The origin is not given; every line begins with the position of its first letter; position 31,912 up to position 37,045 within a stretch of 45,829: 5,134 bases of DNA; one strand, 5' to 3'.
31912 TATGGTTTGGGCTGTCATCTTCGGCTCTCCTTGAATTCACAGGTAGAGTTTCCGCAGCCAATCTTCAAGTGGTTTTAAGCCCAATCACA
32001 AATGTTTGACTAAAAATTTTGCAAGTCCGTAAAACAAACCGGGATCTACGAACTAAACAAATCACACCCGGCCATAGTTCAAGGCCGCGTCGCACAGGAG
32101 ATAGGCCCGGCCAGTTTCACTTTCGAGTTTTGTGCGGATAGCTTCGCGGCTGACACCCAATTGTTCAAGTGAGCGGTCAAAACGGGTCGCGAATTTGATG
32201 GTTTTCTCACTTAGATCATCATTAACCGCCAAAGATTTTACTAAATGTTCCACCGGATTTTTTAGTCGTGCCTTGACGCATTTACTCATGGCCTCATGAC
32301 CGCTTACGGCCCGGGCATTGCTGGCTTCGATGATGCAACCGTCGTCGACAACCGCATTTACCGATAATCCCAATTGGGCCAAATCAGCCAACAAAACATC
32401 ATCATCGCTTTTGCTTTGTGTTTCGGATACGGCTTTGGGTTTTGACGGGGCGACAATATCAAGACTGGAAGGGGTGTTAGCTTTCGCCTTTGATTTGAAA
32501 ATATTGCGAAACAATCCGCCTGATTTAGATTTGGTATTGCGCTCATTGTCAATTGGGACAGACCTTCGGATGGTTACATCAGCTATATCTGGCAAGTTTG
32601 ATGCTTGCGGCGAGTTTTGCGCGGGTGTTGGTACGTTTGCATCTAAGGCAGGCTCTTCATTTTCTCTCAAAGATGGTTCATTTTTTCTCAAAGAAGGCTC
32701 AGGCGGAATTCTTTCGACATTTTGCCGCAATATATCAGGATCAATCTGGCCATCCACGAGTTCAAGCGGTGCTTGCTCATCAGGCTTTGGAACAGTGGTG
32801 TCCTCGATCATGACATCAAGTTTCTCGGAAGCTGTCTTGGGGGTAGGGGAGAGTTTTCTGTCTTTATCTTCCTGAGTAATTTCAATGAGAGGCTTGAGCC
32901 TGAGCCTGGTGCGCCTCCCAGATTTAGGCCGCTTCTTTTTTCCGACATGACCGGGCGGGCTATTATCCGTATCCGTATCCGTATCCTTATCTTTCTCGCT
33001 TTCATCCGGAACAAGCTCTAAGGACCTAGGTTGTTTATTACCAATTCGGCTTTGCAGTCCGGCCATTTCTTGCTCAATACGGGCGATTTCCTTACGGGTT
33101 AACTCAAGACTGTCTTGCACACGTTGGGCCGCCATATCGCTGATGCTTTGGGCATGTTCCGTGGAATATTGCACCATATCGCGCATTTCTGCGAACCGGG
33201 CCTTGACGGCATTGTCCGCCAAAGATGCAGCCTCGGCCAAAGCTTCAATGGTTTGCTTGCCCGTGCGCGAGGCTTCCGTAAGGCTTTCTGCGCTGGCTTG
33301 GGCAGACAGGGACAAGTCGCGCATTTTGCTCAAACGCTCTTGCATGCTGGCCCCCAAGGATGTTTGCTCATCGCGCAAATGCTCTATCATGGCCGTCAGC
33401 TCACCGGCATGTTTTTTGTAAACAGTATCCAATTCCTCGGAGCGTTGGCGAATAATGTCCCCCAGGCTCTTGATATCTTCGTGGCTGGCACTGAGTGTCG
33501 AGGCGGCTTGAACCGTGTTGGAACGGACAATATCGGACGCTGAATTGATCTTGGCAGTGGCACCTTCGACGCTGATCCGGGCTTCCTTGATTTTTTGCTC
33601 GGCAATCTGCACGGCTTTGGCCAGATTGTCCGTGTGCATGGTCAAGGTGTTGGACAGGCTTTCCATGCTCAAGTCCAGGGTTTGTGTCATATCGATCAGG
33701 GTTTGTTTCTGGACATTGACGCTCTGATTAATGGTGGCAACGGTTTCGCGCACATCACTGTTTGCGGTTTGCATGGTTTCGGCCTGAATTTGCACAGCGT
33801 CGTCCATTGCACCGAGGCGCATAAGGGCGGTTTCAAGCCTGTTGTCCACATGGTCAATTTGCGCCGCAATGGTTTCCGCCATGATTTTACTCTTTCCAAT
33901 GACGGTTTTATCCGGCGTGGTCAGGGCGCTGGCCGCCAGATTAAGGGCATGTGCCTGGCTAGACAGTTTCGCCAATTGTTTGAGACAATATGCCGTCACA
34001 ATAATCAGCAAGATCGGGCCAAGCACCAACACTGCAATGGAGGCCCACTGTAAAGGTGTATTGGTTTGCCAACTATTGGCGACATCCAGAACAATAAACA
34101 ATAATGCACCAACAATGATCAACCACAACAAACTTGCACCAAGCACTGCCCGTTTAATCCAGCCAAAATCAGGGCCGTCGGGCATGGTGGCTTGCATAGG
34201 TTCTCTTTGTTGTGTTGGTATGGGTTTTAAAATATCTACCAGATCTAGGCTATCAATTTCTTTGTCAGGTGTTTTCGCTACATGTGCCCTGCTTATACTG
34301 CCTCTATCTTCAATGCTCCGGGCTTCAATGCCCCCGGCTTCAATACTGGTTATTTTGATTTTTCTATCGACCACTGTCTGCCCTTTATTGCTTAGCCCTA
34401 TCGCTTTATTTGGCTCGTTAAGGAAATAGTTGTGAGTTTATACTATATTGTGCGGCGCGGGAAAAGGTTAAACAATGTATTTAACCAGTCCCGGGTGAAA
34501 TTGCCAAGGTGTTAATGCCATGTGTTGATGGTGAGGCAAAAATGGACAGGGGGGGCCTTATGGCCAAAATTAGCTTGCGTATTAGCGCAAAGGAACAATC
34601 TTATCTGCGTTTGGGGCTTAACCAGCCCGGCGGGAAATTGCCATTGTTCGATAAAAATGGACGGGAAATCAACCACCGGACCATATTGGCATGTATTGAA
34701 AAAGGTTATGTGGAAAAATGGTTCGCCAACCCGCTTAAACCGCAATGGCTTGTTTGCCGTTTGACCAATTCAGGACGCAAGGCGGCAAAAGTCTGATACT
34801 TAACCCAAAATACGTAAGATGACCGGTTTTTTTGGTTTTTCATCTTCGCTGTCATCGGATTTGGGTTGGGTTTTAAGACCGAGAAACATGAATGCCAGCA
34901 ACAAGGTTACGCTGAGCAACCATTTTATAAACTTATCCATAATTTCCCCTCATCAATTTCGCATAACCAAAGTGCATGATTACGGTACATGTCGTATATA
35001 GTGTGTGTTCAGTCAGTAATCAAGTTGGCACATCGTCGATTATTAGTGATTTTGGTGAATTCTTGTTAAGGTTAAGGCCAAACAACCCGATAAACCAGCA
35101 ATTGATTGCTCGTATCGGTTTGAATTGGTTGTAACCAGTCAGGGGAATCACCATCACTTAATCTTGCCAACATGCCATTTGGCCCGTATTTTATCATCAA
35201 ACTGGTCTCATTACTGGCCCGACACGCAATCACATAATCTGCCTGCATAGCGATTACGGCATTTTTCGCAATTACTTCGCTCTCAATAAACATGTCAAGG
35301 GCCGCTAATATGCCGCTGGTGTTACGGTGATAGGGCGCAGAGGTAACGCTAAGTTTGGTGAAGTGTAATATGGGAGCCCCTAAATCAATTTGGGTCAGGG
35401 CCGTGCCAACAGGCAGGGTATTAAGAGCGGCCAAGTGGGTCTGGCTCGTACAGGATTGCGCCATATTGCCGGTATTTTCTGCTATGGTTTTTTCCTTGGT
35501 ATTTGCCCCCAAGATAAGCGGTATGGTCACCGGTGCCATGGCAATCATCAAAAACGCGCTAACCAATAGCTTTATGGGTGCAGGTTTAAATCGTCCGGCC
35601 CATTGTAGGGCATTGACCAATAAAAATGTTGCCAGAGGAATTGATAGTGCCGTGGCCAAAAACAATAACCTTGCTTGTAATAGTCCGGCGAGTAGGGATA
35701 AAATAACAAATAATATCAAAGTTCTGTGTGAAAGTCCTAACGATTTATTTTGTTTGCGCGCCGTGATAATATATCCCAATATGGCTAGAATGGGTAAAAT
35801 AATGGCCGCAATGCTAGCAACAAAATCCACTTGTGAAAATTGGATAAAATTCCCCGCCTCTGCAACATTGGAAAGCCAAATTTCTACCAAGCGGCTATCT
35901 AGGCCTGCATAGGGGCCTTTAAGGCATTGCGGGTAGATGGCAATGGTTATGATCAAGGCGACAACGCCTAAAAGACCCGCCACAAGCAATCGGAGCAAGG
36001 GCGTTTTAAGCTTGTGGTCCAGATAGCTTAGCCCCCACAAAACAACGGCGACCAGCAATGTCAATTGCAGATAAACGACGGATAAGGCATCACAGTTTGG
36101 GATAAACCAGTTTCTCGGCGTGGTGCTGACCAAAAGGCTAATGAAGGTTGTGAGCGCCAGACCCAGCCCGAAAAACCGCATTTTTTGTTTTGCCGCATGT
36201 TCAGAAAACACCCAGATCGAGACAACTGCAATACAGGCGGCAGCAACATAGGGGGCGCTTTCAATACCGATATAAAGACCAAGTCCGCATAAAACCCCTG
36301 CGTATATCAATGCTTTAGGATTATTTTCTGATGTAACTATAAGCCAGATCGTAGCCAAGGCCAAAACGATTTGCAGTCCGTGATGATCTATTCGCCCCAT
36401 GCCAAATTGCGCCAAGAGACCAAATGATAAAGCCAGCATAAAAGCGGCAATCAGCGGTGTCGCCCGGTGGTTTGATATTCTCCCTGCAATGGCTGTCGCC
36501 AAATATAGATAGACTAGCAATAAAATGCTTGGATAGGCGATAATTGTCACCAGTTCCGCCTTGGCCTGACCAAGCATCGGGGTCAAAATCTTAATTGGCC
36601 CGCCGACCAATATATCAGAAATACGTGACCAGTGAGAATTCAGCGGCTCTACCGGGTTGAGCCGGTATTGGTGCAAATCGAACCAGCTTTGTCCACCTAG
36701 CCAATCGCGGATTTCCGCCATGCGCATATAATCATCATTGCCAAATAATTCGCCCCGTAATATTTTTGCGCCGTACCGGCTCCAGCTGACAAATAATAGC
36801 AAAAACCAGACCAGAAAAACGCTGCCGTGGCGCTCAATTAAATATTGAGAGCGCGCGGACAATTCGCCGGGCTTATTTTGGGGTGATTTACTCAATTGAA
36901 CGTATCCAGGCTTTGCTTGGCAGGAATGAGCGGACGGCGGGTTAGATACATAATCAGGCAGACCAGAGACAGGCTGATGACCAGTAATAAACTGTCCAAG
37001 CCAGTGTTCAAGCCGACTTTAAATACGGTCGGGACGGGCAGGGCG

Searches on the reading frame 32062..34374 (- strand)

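Call 17: search_protein_families(library=pfam, proteins=[window:32062-34374:-], max_evalue=0.01)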
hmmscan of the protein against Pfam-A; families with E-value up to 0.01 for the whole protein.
window:32062-34374:- (770 aa): 1 family
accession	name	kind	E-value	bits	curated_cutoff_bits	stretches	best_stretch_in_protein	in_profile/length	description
PF04108.17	ATG17_like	-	0.0073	16.3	43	1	166-354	118-294/355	Autophagy protein ATG17-like domain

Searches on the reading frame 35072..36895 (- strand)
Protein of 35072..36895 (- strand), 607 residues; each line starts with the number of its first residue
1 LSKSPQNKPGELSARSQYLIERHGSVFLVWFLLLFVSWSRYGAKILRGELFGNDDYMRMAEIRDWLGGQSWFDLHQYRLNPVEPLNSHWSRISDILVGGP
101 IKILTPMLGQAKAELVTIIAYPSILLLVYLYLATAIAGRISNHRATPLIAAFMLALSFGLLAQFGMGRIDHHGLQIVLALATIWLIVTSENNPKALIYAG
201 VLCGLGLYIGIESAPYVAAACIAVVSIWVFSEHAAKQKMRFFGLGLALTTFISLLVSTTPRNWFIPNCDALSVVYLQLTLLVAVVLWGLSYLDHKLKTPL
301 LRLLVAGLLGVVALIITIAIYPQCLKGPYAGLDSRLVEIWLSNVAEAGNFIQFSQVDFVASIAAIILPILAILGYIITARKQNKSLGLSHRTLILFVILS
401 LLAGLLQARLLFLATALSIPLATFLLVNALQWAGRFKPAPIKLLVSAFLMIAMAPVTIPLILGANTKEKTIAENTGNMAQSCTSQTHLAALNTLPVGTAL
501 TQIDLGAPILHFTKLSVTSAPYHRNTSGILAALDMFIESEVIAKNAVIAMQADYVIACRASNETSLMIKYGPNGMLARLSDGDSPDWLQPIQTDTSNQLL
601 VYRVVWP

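Call 17: search_protein_families(library=pfam, proteins=[window:35072-36895:-], max_evalue=0.01)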
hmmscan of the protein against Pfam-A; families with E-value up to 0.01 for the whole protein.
window:35072-36895:- (607 aa): 1 family
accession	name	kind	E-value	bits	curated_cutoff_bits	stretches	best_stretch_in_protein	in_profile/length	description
PF13231.12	PMT_2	-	0.00031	21.4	26.1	1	121-253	27-156/160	Dolichyl-phosphate-mannose-protein mannosyltransferase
